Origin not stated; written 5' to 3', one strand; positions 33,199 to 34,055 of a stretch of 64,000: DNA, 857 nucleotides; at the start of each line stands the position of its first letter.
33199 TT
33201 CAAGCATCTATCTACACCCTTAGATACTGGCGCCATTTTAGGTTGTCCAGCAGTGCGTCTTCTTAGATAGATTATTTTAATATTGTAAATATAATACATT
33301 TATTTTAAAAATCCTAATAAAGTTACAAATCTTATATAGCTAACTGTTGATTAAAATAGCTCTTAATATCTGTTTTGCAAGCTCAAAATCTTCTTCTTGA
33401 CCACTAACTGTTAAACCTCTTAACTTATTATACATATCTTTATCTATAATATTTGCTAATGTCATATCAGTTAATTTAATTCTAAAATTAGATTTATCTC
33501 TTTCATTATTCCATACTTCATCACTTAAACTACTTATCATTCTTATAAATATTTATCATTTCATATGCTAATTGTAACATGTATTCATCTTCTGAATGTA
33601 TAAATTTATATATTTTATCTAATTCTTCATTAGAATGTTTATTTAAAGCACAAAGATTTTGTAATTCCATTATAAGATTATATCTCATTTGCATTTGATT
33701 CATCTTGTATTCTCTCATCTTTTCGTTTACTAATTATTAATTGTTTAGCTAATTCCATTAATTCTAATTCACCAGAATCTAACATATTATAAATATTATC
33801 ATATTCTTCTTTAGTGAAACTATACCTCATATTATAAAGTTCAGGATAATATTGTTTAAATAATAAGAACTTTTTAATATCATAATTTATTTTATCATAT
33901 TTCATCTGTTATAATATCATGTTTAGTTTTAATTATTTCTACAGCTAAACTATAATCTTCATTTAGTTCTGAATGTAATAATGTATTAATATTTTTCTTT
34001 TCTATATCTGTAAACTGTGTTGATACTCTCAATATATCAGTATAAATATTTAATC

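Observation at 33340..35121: Tandem array of seven diversified small paralogs sharing a C-terminal HEAT-like helix motif (array A)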

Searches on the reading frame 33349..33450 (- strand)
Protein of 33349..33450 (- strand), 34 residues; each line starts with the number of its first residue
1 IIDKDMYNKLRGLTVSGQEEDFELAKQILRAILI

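Call 29: search_solved_structures(query=A3, max_evalue=10, show_alignments=3)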
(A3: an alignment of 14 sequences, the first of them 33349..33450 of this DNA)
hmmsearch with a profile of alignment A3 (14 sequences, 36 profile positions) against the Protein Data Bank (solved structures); distinct sequences matched with E-value up to 10: 5.
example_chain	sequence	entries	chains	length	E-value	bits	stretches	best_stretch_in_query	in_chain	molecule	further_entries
3i44_A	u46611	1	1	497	0.028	17.5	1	5-27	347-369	Aldehyde dehydrogenase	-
8evm_A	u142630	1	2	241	0.85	12.8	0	19-35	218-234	Chlorophyll dimer protein designs, Special Pair 3 (SP3x)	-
7ue2_A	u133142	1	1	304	1.2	12.3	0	17-33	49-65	RPB_PLP3_R6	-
8q6t_A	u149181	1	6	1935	1.3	12.2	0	16-35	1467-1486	Myosin-7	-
6iv6_A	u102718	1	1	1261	1.9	11.7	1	3-26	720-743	nuclease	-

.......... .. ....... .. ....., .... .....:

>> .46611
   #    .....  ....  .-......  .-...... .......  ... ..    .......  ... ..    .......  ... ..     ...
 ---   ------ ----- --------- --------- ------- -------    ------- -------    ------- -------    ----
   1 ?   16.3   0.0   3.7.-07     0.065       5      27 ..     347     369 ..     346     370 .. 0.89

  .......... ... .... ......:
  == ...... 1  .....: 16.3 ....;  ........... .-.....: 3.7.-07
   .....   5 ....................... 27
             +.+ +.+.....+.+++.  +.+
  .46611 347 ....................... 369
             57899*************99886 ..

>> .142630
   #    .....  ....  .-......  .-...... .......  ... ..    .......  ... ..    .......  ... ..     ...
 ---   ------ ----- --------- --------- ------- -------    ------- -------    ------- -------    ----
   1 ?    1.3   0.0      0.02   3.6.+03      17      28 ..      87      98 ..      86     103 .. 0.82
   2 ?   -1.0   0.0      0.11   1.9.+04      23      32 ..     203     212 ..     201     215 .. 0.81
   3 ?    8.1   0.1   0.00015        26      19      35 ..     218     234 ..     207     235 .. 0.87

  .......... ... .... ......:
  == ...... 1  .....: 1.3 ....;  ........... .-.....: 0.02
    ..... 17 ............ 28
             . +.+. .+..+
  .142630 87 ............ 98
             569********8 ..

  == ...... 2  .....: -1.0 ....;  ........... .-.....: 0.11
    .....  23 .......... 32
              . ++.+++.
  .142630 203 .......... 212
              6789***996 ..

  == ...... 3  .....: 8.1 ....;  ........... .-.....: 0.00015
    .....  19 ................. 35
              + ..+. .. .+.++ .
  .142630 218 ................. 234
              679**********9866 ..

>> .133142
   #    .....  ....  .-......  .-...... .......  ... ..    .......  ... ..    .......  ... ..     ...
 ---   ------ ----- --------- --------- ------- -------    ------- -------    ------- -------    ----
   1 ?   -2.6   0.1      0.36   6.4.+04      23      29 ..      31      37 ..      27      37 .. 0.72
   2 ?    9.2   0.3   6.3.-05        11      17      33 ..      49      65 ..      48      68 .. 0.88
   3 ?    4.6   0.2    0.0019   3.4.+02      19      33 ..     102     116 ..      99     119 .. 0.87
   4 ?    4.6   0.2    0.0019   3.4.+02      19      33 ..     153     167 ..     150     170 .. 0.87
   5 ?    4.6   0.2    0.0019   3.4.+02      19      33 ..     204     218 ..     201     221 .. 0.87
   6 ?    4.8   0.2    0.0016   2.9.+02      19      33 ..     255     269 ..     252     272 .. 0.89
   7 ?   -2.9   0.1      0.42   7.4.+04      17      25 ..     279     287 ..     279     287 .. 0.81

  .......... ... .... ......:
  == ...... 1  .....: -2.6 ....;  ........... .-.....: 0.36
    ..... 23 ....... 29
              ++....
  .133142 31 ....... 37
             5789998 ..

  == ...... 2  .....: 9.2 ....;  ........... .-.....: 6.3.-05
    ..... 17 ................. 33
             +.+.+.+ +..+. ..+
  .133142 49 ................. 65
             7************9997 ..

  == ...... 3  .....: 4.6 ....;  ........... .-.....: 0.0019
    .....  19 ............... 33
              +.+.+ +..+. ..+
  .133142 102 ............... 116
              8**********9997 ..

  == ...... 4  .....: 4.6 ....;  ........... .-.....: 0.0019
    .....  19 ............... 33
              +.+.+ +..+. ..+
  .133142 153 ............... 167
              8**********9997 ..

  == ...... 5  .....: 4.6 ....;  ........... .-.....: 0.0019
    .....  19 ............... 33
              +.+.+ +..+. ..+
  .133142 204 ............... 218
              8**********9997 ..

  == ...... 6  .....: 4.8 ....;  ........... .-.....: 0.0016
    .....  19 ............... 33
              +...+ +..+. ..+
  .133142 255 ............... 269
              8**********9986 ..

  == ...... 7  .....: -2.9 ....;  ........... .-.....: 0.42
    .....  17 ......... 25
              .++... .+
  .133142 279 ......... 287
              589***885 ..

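Call 40: search_protein_representatives(alignment_id=A3)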
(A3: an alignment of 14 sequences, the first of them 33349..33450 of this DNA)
Query: 14 sequences, 36 profile positions. Proteins with E-value up to 0.001 (for the whole library): 22; up to 1e-10: 0; up to 1e-30: 0. The best 22 are listed.
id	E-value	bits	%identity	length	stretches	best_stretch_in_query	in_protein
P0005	9.8e-08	47.5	-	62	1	3-36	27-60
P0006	8.7e-07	44.5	-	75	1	2-36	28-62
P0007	2.6e-06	43.0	-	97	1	4-35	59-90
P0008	3.5e-06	42.6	-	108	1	1-36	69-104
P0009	6.5e-06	41.7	-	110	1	4-36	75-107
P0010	7.5e-06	41.5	-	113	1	4-36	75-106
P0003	1.3e-05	40.7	-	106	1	1-36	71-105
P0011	1.7e-05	40.4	-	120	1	2-36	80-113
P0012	3.7e-05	39.3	-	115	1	2-36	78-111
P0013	4.4e-05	39.1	-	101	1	2-36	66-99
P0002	4.6e-05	39.0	-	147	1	1-36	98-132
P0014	9.5e-05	38.0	-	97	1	2-36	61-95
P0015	2.3e-04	36.8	-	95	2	5-36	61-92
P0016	4.0e-04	36.0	-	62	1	5-34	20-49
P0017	4.8e-04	35.8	-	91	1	3-36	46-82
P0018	5.5e-04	35.6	-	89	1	6-35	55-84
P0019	6.2e-04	35.4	-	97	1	10-36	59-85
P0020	7.2e-04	35.2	-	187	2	4-33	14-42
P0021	8.9e-04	34.9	-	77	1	11-36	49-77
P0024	9.6e-04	34.8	-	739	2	10-32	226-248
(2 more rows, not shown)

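Call 42: search_protein_families(library=pfam, max_evalue=0.1, proteins=[P0024, P0020, P0015, P0016, P0017, P0018, P0019, P0021, P0008])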
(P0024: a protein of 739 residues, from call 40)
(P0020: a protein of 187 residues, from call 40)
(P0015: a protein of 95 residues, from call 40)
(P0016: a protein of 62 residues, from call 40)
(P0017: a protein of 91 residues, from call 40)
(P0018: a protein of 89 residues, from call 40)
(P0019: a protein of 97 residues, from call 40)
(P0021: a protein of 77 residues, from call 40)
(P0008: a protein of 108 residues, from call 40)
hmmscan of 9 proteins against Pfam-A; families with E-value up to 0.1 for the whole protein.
P0024 (739 aa): 10 families
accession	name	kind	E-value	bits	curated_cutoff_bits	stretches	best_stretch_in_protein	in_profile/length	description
PF00533.33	BRCT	-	1.7e-13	51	21.3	2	368-428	8-72/78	BRCA1 C Terminus (BRCT) domain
PF12799.13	LRR_4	-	1.7e-10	41.3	27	2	659-694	3-38/44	Leucine Rich repeats (2 copies)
PF23598.1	LRR_14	-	1.6e-08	34.2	40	1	625-714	61-150/353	Leucine-rich repeat region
PF00560.39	LRR_1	-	5.6e-06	25.9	20.6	0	659-679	2-23/23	Leucine Rich Repeat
PF13855.12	LRR_8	-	3.3e-05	24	27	1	659-715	3-61/61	Leucine rich repeat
PF12738.14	PTCB-BRCT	-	0.0011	19.4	22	0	151-178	14-41/63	twin BRCT domain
PF23952.1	LRR_EndoS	-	0.0013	19.4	27.9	1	651-711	53-114/116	Endo-beta-N-acetylglucosaminidase EndoS LRR domain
PF24521.3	Ank_KRIT1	-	0.0064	16.7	80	0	204-274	13-79/149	KRIT1 ankyrin-repeats domain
PF13516.12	LRR_6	-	0.018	15.5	23.4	0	703-715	3-15/24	Leucine Rich repeat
PF08564.16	CDC37_C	-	0.034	14.7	22.1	0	207-241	20-54/100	Cdc37 C terminal domain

P0020 (187 aa): 3 families
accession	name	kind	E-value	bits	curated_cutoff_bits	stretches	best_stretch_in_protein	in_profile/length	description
PF13925.11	Katanin_con80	-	0.026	15.1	27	0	99-130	68-99/160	con80 domain of Katanin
PF18950.5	DUF5694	-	0.065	14.1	27.5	1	23-118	15-109/185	Family of unknown function (DUF5694)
PF08167.18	RIX1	-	0.07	13.3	27.4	0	11-44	36-73/193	rRNA processing/ribosome biogenesis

P0015 (95 aa): 3 families
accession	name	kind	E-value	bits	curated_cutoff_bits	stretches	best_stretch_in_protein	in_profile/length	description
PF01406.26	tRNA-synt_1e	-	0.0053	16.6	27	1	3-89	94-177/301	tRNA synthetases class I (C) catalytic domain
PF00271.37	Helicase_C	-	0.044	14.5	23.5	1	16-86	5-74/110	Helicase conserved C-terminal domain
PF19240.4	DUF5890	-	0.086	13.3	27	0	31-56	36-60/75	Family of unknown function (DUF5890)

P0016 (62 aa): 3 families
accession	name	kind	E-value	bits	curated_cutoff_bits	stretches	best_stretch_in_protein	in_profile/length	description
PF25541.1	TBCA_PH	-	0.022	14.9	27.8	1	2-58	3-56/139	PH domain-containing proteins, TBCA domain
PF17610.7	DUF5505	-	0.051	14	27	1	4-52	79-128/156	Family of unknown function (DUF5505)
PF08713.17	DNA_alkylation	-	0.06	13.5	21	1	13-55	42-84/213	DNA alkylation repair enzyme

P0017 (91 aa): 1 family
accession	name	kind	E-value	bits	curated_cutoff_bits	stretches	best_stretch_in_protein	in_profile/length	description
PF09701.15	Cas_Cmr5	-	0.087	13.5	21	1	36-83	63-111/119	CRISPR-associated protein (Cas_Cmr5)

P0018 (89 aa): 1 family
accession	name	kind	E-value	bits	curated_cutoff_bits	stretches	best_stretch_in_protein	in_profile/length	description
PF20612.3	SHOCT_2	-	0.091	13.4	24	0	46-64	21-39/53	SHOCT domain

P0019 (97 aa): 0 families

P0021 (77 aa): 0 families

P0008 (108 aa): 1 family
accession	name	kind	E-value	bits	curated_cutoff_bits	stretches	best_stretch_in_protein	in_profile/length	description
PF03382.20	DUF285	-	9.2e-05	22.6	25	1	10-69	28-71/120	Mycoplasma protein of unknown function, DUF285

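Call 43: search_protein_families(library=ncbifam, max_evalue=0.1, proteins=[P0024, P0020, P0019])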
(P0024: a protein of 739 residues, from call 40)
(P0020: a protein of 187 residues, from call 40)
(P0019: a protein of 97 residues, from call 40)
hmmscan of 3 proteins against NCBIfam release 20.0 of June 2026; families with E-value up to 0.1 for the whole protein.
P0024 (739 aa): 7 families
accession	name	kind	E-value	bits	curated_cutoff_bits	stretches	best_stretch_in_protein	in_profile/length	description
NF041381.1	XopAC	subfamily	1.4e-11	43.8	450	1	625-713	104-193/451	XopAC/AvrAC family type III secretion system effector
NF041400.1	XopAE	equivalog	4.2e-10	39.2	600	1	625-711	80-169/478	type III secretion system effector XopAE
NF047464.1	FibnectbindLIC11051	equivalog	8.8e-10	37.7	1000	1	625-715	548-639/685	LIC_11051 family fibronectin-binding protein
NF041351.1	XopL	equivalog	1e-08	34.4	500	1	625-739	167-278/497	type III secretion system leucine-rich repeat domain-containing effector XopL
TIGR00575.1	dnlj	equivalog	1.5e-07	30.2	444.45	2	308-428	529-650/652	NAD-dependent DNA ligase LigA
NF005932.1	PRK07956.1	equivalog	2.1e-06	26.6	369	2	136-203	594-662/664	NAD-dependent DNA ligase LigA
NF003141.0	PRK04056.1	equivalog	0.0022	17.7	161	1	351-436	51-138/181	septum formation inhibitor Maf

P0020 (187 aa): 5 families
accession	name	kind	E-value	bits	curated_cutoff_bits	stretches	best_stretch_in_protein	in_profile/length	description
NF006177.0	PRK08311.2-5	equivalog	0.012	15.2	498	1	74-139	11-73/237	RNA polymerase sigma factor SigI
NF000948.0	PRK00095.1-1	equivalog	0.026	13.4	701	1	6-114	493-599/625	DNA mismatch repair endonuclease MutL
TIGR01857.1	FGAM-synthase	equivalog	0.047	11.2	1057.05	1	48-118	212-284/1239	phosphoribosylformylglycinamidine synthase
NF008666.0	PRK11667.1-4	equivalog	0.094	12.8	201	0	80-127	91-138/153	hypothetical protein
TIGR04540.1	CLB_0814_fam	hypoth_equivalog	0.095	12.9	50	0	49-80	17-48/73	TIGR04540 family protein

P0019 (97 aa): 1 family
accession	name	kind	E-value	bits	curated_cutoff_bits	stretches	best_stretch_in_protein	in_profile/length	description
NF004459.0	PRK05787.2-2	equivalog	0.002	17.8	298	1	35-88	151-202/210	cobalt-precorrin-7 (C(5))-methyltransferase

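Call 51: list_cluster_members(proteins=[P0024, P0020, P0019, P0016, P0015, P0017, P0018, P0021, P0008, P0012])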
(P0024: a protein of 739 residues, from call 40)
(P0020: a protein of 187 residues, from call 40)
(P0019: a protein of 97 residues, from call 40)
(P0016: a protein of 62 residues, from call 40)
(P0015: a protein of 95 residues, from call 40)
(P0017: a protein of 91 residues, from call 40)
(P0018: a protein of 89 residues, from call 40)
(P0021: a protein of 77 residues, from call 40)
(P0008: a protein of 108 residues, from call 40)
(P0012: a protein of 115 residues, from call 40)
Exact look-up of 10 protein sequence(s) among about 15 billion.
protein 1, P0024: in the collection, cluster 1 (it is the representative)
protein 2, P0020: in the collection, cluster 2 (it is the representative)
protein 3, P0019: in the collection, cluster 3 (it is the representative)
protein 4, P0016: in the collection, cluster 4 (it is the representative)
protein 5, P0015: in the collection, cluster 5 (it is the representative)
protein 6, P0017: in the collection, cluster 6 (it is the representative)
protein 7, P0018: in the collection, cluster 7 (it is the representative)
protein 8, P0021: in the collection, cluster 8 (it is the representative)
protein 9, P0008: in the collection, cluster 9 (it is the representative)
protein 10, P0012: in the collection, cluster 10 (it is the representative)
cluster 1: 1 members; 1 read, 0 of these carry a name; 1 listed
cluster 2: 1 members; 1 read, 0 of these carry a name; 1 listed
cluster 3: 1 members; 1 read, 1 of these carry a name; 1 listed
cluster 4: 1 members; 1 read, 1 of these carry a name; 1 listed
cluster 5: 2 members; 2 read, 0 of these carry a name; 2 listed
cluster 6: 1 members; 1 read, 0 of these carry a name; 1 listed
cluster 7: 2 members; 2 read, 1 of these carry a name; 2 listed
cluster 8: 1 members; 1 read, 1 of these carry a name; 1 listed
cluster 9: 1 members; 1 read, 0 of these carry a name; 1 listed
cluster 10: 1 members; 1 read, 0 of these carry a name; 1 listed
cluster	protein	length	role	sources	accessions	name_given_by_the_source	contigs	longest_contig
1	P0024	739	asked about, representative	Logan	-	-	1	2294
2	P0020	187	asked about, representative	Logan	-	-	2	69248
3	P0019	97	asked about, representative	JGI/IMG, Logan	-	hypothetical protein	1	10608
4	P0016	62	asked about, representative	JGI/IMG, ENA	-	hypothetical protein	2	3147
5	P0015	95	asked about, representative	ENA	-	-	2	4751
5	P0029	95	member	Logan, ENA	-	-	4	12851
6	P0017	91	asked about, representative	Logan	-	-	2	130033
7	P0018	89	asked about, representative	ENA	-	-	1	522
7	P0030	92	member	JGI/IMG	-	hypothetical protein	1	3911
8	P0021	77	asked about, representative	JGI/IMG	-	hypothetical protein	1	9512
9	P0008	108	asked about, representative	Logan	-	-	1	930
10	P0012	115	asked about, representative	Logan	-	-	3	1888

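Call 69: find_encoding_contigs(protein=P0005, flank=6000)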
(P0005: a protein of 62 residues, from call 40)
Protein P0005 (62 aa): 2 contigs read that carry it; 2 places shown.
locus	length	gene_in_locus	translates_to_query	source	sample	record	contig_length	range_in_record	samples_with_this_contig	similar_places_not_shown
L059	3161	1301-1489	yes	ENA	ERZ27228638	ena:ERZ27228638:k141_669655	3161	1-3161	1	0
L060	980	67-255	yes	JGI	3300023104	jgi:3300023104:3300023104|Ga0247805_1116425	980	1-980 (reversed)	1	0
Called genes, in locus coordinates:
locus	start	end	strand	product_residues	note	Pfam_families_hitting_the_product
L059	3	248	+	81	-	?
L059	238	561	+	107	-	-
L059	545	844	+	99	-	-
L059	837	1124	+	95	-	-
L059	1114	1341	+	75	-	-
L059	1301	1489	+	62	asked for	-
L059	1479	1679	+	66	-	-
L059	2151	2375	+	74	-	-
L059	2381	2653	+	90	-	-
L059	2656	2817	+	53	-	-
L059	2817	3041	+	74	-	-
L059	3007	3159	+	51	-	?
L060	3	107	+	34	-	?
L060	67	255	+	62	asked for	-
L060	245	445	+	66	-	-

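Call 77: find_related_loci(query=P0024, collection=genome_contigs, flank=3000)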
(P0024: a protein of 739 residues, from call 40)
Query P0024 (739 aa) in genome_contigs; peptide patterns used: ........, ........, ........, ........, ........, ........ (x = any residue, [..] = any of these).
26 stretches matched a pattern, but none encodes a relative of the query by tblastn (E <= 1e-3).

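Call 83: find_encoding_contigs(protein=P0017, flank=8000, max_places=2)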
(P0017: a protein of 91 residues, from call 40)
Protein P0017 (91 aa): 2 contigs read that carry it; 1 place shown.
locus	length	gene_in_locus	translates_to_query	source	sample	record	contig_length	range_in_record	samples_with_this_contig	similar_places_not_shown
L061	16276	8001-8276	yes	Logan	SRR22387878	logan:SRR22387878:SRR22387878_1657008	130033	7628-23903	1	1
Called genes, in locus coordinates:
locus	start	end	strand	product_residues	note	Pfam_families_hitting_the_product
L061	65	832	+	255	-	PF07460:NUMOD3 (faint)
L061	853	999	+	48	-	-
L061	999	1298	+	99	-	-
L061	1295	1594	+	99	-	-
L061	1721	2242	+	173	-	PF13392:HNH_3 (faint)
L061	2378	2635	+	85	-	-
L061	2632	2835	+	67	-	-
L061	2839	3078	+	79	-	-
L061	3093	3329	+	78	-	-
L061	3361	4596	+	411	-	-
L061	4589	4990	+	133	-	-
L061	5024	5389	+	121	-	-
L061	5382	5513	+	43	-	-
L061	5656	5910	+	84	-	-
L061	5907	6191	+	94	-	-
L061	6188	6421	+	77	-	-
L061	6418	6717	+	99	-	-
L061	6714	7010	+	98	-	PF05406:WGR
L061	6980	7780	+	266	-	PF01068:DNA_ligase_A_M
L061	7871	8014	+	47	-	-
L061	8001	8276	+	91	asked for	-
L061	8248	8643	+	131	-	-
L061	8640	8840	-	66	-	-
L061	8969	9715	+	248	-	PF03167:UDG (weak)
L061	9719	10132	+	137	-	-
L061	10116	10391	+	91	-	PF02617:ClpS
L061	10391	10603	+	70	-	-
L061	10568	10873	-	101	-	-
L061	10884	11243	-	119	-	-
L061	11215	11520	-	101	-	-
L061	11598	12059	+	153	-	PF08299:Bac_DnaA_C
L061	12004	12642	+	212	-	-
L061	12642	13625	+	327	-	PF03796:DnaB_C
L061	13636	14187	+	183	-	-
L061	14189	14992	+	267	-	PF13479:AAA_24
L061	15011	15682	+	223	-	-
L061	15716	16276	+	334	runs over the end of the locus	PF13155:Toprim_2 (faint)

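Call 84: find_encoding_contigs(protein=P0020, flank=8000, max_places=2)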
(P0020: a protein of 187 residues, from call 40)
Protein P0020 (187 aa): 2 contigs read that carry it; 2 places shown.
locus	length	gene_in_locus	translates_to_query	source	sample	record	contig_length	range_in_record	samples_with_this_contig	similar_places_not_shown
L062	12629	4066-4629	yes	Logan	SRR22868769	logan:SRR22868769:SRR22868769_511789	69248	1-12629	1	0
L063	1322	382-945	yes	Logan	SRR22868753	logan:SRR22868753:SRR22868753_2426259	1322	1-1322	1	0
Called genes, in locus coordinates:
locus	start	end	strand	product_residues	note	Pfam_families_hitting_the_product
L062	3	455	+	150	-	?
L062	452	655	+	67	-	-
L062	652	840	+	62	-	-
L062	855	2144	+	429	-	PF13203:DUF2201_N, PF09967:DUF2201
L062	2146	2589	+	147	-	-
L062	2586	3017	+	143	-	-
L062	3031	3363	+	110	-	-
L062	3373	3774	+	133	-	-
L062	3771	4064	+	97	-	PF02617:ClpS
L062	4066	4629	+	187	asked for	-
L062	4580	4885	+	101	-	-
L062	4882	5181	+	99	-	-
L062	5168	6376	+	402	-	-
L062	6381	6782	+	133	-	-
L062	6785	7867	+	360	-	-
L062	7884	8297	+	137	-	-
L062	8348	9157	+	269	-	PF13479:AAA_24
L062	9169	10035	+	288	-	-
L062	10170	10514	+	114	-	-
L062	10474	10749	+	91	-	-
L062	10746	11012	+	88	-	-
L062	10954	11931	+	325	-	-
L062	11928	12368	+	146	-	-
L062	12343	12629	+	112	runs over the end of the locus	-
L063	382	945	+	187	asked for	-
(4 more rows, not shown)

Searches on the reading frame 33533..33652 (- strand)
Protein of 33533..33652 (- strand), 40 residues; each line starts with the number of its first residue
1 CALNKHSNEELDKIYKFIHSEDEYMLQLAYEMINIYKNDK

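Call 50: find_homologous_proteins(query=A4, max_evalue=10)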
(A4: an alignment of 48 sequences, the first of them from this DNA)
Query A4 (48 sequences) (40 aa, profile of the alignment): 6 proteins with E <= 10 among 143 candidates.
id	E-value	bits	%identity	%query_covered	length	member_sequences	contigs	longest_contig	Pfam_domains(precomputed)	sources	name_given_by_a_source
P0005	3.2e-7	47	100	100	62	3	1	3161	-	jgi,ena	-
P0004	3.7e-4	38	-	-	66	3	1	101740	-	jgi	-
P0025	3.2e-2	31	-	-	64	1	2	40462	-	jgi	-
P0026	2.1e-1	29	-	-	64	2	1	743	-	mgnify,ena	mgnify:CR=1 FL=1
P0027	2.2e-1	29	-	-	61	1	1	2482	-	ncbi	-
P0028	5.9e-1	27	-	-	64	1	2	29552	-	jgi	-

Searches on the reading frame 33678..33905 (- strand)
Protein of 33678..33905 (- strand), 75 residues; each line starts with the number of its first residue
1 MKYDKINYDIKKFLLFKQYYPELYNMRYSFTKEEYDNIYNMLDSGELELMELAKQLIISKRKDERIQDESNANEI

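Call 12: search_protein_families(library=pfam, max_evalue=1, proteins=[window:33678-33905:-])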
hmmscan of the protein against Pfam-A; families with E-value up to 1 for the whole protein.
window:33678-33905:- (75 aa): 0 families

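Call 15: search_protein_families(library=phrogs, max_evalue=0.1, proteins=[window:33678-33905:-])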
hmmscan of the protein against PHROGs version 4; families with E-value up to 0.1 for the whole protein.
window:33678-33905:- (75 aa): 1 family
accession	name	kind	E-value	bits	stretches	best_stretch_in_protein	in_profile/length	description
phrog_16568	-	moron, auxiliary metabolic gene and host takeover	0.066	14.4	1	32-60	68-96/129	Ren-like exclusion protein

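Call 43: search_protein_families(library=ncbifam, max_evalue=0.1, proteins=[window:33678-33905:-])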
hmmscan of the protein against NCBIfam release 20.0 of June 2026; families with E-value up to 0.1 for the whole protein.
window:33678-33905:- (75 aa): 0 families
